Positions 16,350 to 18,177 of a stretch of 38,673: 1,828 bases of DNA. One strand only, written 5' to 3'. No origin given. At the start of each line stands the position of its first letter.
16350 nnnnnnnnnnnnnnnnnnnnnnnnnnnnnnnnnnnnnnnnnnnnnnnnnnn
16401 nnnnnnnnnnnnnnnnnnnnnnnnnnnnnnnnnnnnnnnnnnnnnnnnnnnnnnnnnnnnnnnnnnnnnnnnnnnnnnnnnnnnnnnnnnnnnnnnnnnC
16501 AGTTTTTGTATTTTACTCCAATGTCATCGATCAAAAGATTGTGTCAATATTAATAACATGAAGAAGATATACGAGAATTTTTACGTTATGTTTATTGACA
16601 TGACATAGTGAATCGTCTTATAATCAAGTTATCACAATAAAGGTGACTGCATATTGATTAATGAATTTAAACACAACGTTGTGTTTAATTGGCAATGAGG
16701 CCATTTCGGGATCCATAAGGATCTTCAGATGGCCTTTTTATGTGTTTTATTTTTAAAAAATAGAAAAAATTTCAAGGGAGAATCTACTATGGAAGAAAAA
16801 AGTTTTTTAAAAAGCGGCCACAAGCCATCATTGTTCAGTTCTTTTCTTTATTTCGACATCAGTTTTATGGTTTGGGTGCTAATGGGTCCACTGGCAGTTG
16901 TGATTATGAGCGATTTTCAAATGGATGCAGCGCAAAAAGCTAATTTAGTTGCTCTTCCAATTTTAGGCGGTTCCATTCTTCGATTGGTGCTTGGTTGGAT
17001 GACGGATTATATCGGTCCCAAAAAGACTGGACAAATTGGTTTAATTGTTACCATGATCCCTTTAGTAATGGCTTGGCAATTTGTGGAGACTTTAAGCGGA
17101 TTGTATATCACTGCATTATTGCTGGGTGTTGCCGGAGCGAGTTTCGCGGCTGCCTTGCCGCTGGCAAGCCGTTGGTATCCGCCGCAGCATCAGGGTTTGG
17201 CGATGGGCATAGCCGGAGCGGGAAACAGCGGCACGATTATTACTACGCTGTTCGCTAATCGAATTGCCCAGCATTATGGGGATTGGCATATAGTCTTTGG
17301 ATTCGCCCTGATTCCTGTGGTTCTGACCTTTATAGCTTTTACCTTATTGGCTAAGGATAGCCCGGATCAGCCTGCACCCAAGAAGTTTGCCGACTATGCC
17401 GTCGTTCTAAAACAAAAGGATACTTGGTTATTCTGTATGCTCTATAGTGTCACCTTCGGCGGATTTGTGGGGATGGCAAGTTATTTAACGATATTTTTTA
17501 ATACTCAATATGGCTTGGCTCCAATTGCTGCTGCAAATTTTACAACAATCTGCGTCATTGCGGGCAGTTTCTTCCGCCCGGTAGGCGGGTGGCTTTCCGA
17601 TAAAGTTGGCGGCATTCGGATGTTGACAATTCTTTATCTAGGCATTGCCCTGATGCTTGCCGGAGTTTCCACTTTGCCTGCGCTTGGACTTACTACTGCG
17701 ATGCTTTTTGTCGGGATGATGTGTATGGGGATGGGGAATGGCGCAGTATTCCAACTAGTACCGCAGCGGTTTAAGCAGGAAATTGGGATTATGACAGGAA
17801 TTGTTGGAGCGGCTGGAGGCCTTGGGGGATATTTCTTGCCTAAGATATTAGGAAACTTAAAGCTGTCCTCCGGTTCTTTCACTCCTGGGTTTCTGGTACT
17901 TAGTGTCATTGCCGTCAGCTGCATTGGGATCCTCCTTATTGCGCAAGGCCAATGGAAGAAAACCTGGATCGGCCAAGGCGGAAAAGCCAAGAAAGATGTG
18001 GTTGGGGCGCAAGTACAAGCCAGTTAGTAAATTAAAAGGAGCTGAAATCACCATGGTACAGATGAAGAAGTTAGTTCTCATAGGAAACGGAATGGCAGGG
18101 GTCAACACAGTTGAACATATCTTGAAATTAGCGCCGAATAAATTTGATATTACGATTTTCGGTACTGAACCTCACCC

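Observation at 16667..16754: nasA leader: textbook ANTAR dual-hexaloop overlapping an intrinsic terminator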

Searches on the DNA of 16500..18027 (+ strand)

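Call 4: search_rna_families(source=window, start=16500, end=16900, threshold=evalue, max_evalue=10, show_alignments=5)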
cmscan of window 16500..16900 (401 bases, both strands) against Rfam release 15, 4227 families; matches with E-value up to 10: 5.
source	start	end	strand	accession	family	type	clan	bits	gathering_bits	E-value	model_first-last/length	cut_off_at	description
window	16619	16717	+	RF01873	PISRT1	Gene; lncRNA;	-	19.1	70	4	1-107/107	no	Polled intersex syndrome regulated transcript 1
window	16693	16802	-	RF00438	SNORA33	Gene; snRNA; snoRNA; HACA-box;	-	17.3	74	3.4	1-130/130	no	Small nucleolar RNA SNORA33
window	16836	16876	-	RF01226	snoZ5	Gene; snRNA; snoRNA; CD-box;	CL00045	15.1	60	7.3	1-113/113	no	Small nucleolar RNA Z5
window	16510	16582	+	RF02192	TCL6_2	Gene; lncRNA;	-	13.5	45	6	58-126/126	no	T-cell leukemia/lymphoma 6 conserved region 2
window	16819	16832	-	RF02475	GlsR6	Gene; snRNA; snoRNA; CD-box;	-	12.1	75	2.7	1-59/59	no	Small nucleolar RNA GlsR6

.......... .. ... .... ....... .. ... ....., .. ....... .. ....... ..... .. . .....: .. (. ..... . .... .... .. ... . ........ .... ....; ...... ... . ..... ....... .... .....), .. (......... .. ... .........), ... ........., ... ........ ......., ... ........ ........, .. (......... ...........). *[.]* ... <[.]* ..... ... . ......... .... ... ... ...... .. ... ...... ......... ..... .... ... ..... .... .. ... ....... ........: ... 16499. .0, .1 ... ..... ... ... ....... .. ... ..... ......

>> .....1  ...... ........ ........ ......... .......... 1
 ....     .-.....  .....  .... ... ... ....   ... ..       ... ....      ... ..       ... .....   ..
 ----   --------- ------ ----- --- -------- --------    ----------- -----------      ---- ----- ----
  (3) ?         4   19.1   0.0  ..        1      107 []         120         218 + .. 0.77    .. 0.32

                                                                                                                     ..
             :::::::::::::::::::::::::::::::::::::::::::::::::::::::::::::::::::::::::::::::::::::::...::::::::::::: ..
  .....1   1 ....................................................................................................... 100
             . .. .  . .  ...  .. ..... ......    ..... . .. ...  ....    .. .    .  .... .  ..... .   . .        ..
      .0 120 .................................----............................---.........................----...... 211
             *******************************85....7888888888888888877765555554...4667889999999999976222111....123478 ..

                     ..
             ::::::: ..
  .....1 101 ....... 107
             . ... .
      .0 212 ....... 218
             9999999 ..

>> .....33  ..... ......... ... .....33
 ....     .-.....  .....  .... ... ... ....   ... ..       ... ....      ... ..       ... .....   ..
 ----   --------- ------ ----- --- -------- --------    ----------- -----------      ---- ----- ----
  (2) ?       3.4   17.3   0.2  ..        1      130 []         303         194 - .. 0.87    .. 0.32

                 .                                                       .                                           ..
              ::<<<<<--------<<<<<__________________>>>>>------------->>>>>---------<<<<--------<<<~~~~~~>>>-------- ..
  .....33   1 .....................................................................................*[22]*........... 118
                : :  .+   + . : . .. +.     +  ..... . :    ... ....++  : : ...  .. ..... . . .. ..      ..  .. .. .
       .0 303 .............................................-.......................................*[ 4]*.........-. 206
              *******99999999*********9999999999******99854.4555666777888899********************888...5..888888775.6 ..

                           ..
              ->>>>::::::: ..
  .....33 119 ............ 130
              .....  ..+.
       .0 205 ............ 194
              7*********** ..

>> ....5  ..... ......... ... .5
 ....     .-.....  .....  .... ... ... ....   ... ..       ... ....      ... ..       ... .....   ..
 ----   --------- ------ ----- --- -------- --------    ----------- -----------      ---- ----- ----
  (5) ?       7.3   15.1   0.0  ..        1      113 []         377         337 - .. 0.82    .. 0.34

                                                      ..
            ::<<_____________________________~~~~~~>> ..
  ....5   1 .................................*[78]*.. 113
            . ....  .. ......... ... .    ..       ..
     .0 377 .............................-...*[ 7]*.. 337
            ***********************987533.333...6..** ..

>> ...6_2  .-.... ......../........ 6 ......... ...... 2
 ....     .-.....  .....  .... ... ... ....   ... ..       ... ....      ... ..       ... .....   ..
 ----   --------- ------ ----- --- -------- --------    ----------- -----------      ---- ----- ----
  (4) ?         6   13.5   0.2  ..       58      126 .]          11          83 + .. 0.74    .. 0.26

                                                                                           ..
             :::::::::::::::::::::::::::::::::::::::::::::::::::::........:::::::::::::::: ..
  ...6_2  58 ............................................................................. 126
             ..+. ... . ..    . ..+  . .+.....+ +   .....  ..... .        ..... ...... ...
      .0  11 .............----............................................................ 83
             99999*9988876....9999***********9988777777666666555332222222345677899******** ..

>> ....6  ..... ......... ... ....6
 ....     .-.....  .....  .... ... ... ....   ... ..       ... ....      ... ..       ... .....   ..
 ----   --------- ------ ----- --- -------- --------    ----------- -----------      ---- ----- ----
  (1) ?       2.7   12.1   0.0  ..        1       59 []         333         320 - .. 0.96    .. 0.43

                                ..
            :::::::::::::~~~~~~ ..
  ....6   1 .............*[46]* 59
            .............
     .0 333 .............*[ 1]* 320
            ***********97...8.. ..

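Call 32: build_rna_model(alignment_id=A2, structure=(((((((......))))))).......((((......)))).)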
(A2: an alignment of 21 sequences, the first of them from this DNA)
Model R1 built from alignment A2 (21 sequences, 42 columns); structure: as given.
model positions 39; base pairs 11; branch points 1; effective number of sequences 21; information 1.047 bits per position. Calibrated on 0.2 Mb of random sequence (short: E-values are rough).
structure used (alignment columns):
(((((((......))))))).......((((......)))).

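Call 33: search_with_rna_model(model_id=R1, source=window, filters=off, max_evalue=10, show_alignments=4)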
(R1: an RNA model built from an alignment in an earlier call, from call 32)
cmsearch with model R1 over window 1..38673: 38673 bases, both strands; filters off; matches with E-value up to 10: 17.
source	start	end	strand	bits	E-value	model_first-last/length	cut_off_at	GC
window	16668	16704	+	41.5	2.7e-08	1-39/39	no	0.38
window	16282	16323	-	36.7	3.5e-07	1-39/39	no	0.48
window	16659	16687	-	19.1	0.0048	1-39/39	no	0.24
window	16249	16278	-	7.9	2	1-39/39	no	0.53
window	9496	9528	-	7.9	2.1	1-39/39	no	0.58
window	3086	3116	-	7.4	2.7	1-39/39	no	0.68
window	15070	15079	-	7.3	2.9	27-36/39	no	0.6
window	17552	17561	-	6.7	4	27-36/39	no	0.6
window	31053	31091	+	6.4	4.6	1-39/39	no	0.28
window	2690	2730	-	6.3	5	1-39/39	no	0.39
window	4713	4736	-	6.2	5.3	1-39/39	no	0.42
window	15550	15601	-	6.1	5.3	1-39/39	no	0.62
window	8728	8737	-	5.7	6.9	27-36/39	no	0.7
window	12054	12087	+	5.5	7.4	1-39/39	no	0.41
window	21297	21346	+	5.5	7.5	1-39/39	no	0.38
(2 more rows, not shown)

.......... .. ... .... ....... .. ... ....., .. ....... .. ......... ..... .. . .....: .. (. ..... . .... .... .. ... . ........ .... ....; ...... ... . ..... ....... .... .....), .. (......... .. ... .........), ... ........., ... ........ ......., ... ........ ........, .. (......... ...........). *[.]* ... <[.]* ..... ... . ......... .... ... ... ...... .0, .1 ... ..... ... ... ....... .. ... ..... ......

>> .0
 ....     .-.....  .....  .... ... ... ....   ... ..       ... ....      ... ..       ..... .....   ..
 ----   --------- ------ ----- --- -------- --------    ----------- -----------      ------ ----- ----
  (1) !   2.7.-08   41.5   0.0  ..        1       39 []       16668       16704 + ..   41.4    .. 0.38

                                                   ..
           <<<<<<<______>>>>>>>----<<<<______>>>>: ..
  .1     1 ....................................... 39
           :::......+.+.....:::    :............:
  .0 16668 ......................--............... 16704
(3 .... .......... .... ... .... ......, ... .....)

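Call 37: search_with_rna_model(model_id=R2, sources=[L001, L002, L003, L004, L005, L006, L007, L008, L009, L010, L011, L012, L013, L014, L015, L016, L017], max_evalue=1)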
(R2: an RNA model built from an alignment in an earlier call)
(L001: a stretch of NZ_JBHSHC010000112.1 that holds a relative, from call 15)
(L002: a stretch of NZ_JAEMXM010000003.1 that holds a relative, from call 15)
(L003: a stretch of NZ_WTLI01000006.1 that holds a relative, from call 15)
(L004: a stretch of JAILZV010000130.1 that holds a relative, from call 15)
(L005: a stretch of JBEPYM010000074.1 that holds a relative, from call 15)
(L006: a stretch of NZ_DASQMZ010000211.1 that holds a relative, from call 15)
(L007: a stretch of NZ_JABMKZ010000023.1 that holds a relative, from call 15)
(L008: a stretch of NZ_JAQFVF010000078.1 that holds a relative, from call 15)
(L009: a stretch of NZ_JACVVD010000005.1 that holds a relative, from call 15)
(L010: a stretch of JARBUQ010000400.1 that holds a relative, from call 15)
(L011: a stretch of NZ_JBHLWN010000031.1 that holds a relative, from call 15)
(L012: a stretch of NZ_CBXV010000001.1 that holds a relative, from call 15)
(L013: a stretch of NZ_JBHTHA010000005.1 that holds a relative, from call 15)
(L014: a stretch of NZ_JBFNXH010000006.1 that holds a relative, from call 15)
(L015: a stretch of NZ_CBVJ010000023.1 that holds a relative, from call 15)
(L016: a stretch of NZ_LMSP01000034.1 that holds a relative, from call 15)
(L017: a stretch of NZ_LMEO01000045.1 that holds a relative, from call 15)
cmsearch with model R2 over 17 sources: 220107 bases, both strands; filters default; matches with E-value up to 1: 30.
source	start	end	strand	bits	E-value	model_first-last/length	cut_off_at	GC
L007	6845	6882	+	47.5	6.9e-09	1-39/39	no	0.53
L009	6838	6875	+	45.6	1.9e-08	1-39/39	no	0.55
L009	6731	6771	+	45.4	2.1e-08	1-39/39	no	0.49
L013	6734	6774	+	45.4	2.2e-08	1-39/39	no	0.46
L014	6836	6873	+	45.2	2.4e-08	1-39/39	no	0.53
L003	3285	3324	+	44.2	4e-08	1-39/39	no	0.5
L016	6832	6869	+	43.8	4.9e-08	1-39/39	no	0.55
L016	6725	6765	+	43.2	7.1e-08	1-39/39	no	0.54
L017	6725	6765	+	43.2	7.1e-08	1-39/39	no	0.54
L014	6730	6771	+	43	7.6e-08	1-39/39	no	0.5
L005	3855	3893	+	42.7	9.3e-08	1-39/39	no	0.51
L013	6841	6878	+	42.4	1.1e-07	1-39/39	no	0.55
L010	2129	2167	+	41.5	1.8e-07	1-39/39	no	0.59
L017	6832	6869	+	41.3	2e-07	1-39/39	no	0.53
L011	6871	6907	+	39.5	5e-07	1-39/39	no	0.49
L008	6757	6797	+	38.9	7.1e-07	1-39/39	no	0.51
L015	6560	6599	-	37.9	1.2e-06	1-39/39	no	0.62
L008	6862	6899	+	34.2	8.7e-06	1-39/39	no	0.63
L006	2314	2352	+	34.2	8.9e-06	1-39/39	no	0.59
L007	6728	6778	+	33.2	1.5e-05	1-39/39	no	0.57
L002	6879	6918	+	32.4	2.3e-05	1-39/39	no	0.55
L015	6770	6808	+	22.8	0.0041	1-39/39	no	0.59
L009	6727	6750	-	17.8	0.058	1-39/39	no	0.42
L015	6741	6766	+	17.6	0.064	1-39/39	no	0.5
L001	1943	1980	+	16.3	0.13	1-39/39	no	0.58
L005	3812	3839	+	14.9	0.27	1-39/39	no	0.54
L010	2037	2079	+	13.8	0.5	1-39/39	no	0.42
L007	12545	12591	+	13.4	0.61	1-39/39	no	0.66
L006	2268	2293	-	13.3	0.66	1-39/39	no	0.46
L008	11365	11399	+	12.9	0.8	1-39/39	no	0.54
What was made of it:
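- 16632..16646 (+): P0: weak hairpin at the 5' end of the transcript, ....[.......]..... It has a heptaloop with no G at position 4. It is a degenerate counterpart of a canonical hexaloop hairpin found at this place in relatives. Partial model hits occur in L005 and L015 (call 37).
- Tried and rejected: L001 then scores only 16.3 bits with R2 (call 37), so its membership is weaker.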

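Call 61: search_with_rna_model(model_id=R1, sources=[L018, L019], filters=off, max_evalue=1, show_alignments=4)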
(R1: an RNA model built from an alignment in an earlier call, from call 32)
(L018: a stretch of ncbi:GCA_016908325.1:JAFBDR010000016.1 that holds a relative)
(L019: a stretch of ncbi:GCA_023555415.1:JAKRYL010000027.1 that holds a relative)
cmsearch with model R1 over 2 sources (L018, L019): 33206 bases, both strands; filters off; matches with E-value up to 1: 4.
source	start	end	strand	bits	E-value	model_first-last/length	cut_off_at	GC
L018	7765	7805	-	32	3.9e-06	1-39/39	no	0.44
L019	7678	7717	-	16.8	0.014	1-39/39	no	0.55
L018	7687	7719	-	14.6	0.048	1-39/39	no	0.42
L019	7758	7787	-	13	0.11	1-39/39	no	0.37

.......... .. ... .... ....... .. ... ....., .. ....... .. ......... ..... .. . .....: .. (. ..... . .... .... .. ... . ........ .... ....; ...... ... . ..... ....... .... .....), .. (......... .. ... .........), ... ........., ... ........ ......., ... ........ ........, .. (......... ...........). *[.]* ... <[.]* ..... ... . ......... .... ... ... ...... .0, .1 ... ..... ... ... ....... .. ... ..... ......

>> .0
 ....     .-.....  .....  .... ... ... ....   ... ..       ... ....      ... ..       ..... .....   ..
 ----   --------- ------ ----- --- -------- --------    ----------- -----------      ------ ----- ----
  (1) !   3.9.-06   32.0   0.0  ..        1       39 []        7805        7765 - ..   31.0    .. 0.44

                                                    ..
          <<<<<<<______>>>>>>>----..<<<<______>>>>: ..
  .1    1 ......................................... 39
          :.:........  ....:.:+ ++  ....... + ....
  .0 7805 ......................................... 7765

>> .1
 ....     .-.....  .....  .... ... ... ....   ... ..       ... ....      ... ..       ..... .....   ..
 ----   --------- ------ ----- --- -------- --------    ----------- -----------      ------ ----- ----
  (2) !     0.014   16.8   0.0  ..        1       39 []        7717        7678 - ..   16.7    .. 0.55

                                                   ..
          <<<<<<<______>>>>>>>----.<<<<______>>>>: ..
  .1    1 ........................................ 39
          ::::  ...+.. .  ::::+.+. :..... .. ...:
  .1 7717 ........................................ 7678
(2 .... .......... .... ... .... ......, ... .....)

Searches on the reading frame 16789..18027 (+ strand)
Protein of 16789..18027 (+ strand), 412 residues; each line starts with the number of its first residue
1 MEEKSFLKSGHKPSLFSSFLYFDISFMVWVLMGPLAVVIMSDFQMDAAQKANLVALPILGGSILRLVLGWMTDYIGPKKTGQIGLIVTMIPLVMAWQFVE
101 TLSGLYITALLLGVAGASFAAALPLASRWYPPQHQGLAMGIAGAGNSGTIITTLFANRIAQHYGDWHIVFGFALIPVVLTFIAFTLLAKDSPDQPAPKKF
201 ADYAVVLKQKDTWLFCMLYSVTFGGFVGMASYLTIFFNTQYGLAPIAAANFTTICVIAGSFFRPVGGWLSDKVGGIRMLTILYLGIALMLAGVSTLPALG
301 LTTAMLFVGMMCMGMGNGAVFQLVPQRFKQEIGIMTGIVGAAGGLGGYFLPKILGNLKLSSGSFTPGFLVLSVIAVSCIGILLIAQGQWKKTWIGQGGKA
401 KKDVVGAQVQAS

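Call 8: search_protein_families(library=pfam, proteins=[window:16789-18027:+])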
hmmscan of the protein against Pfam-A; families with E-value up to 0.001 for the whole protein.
window:16789-18027:+ (412 aa): 1 family
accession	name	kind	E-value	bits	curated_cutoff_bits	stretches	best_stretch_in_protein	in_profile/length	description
PF07690.21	MFS_1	-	2.1e-43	149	33.4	1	19-349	3-345/347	Major Facilitator Superfamily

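Call 15: find_related_loci(query=window:16789-18027:+, collection=genome_contigs, flank=7000)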
Query window:16789-18027:+ (412 aa) in genome_contigs; peptide patterns used: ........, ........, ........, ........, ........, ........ (x = any residue, [..] = any of these).
23 stretches matched a pattern; 17 encode a relative of the query (tblastn E <= 1e-3); 17 distinct loci.
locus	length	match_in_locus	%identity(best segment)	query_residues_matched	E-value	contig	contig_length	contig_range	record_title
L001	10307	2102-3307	82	1-401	0e+0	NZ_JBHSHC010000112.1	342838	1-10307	Effusibacillus consociatus strain CCUG 53762 platanus_K_default_113, whole genome shotgun sequence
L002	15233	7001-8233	79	1-411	0e+0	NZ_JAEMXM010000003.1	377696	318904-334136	Paenibacillus alkalitolerans strain YIM B00362 = KCTC 43272 Scaffold3, whole genome shotgun sequence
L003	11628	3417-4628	80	1-404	0e+0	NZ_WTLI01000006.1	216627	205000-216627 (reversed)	Paenibacillus turpanensis strain YIM B00363 Scaffold6, whole genome shotgun sequence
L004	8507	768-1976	75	1-403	0e+0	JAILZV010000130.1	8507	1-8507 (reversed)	MAG: Anoxybacillus sp. isolate HOT.CON.20 Contig130, whole genome shotgun sequence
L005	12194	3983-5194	79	1-404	0e+0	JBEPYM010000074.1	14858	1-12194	MAG: Paenibacillus sp. isolate 03V1_S199.concoct.091_sub NODE_2445_length_14858_cov_2.072025:0-14858, whole genome shotg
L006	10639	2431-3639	78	1-403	0e+0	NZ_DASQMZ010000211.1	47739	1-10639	MAG: Paenibacillus sp. isolate SMAG_U10763 k141_456579, whole genome shotgun sequence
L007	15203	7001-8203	74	1-401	0e+0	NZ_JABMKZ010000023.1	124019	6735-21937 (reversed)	Paenibacillus alba strain LMG 31323 NODE_22_length_124019_cov_22.505529, whole genome shotgun sequence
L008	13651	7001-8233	72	1-411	0e+0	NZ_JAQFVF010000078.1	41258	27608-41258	Paenibacillus aestuarii strain CJ25 881, whole genome shotgun sequence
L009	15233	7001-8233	74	1-411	0e+0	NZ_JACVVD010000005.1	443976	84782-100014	Paenibacillus sedimenti strain WST5 WST5_5, whole genome shotgun sequence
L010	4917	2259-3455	73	4-402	0e+0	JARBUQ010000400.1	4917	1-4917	MAG: Paenibacillus sp. isolate L_E1_T20_C_bin.81 scaffold_33071, whole genome shotgun sequence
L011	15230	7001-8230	73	2-411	0e+0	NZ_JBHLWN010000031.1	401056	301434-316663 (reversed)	Paenibacillus chartarius strain CCM 7759 platanus_K_21_77_42, whole genome shotgun sequence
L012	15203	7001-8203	68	1-401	0e+0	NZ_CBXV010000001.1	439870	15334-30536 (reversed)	Pyrinomonas methylaliphatogenes strain K22, whole genome shotgun sequence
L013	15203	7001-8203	73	1-401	0e+0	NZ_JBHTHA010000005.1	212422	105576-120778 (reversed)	Paenibacillus sp. GCM10027628 strain CGMCC 1.60093 GCM70027628_69, whole genome shotgun sequence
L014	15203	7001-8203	72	1-401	0e+0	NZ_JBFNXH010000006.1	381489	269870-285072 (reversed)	Paenibacillus sp. SI92 Scaffold6, whole genome shotgun sequence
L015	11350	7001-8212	72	1-404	0e+0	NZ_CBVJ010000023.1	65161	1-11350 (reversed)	Paenibacillus gorillae isolate G1, whole genome shotgun sequence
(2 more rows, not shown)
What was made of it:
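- Checked: All 17 homologues align from residue 1-4 of the 16789-start protein (call 15).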

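Call 41: search_protein_families(library=ncbifam, proteins=[window:16789-18027:+], max_evalue=0.001)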
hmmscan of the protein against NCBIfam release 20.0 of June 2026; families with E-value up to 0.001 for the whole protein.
window:16789-18027:+ (412 aa): 11 families
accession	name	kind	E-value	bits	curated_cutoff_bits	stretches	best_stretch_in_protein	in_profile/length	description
TIGR00886.1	2A0108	subfamily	3.2e-90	302.9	311.7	1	15-347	3-368/368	NarK family nitrate/nitrite MFS transporter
NF011608.0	PRK15034.1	subfamily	2.8e-23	82.7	836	1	18-330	39-376/462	nitrate/nitrite transporter NarU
NF049980.1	SfMCT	equivalog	1.3e-21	76.7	320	1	40-373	29-377/378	L-lactate MFS transporter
TIGR00893.1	2A0114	subfamily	1.9e-15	56.7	395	2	30-196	11-177/399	D-galactonate transporter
TIGR00881.1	2A0104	subfamily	7.8e-13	48.2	407.75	2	63-193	45-176/379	phosphoglycerate transporter protein PgtP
NF007256.0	PRK09705.1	subfamily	1.7e-10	40.4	312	1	32-238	28-233/393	cyanate transporter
TIGR00710.1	efflux_Bcr_CflA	subfamily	9.4e-09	35.2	200.9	1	38-383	30-380/385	Bcr/CflA family efflux MFS transporter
TIGR00895.1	2A0115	subfamily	2e-07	30.3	418.55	1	27-186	31-191/398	aromatic acid/H+ symport family MFS transporter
TIGR00894.1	2A0114euk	subfamily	2.8e-06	26.1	626.45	1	58-194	86-225/465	Na(+)-dependent inorganic phosphate cotransporter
NF008586.0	PRK11551.1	equivalog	6.9e-06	25.3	410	1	33-385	35-396/406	3-(3-hydroxy-phenyl)propionate transporter MhpT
TIGR00880.1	2_A_01_02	superfamily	6e-05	23.2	131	1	63-190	13-140/141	multidrug resistance protein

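Call 53: list_cluster_members(proteins=[window:16789-18027:+, window:20877-23048:+, window:6429-9881:-, window:10004-11044:-, window:11041-11643:-])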
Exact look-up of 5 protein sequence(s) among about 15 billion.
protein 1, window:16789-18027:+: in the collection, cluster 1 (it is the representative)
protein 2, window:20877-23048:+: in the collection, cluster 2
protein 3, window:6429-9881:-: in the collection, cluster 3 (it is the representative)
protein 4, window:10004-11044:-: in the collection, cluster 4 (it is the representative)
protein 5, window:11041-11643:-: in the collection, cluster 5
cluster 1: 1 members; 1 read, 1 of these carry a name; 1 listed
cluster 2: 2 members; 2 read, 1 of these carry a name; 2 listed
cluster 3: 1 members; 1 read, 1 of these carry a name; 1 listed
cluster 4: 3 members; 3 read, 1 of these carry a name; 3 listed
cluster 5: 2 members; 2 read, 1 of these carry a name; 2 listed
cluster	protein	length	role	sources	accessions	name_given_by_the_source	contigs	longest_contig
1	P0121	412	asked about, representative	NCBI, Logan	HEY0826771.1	MAG TPA: nitrate/nitrite transporter [Bacilli bacterium]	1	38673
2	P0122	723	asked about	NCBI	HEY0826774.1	MAG TPA: molybdopterin oxidoreductase family protein [Bacilli bacterium]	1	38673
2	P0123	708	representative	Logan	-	-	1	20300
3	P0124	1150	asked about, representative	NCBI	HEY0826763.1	MAG TPA: pyruvate carboxylase [Bacilli bacterium]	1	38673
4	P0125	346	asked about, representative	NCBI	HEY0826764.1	MAG TPA: anthranilate phosphoribosyltransferase [Bacilli bacterium]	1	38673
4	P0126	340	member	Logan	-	-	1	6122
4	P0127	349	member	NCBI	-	-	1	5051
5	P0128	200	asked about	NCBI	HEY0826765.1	MAG TPA: ANTAR domain-containing protein [Bacilli bacterium]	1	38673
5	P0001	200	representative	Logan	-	-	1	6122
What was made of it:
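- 16789..18027 (+): nasA (NarK-family nitrate/nitrite MFS transporter, 412 aa), first gene of nasA-nirB-nirD-nasC. RBS at 16774-16780. Calls 8, 15, 41 and 53.
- Checked: The public annotation of this contig also gives 412 aa (call 53).
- There is no experimental datum for this organism, which is an uncultured Bacilli MAG (call 53).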
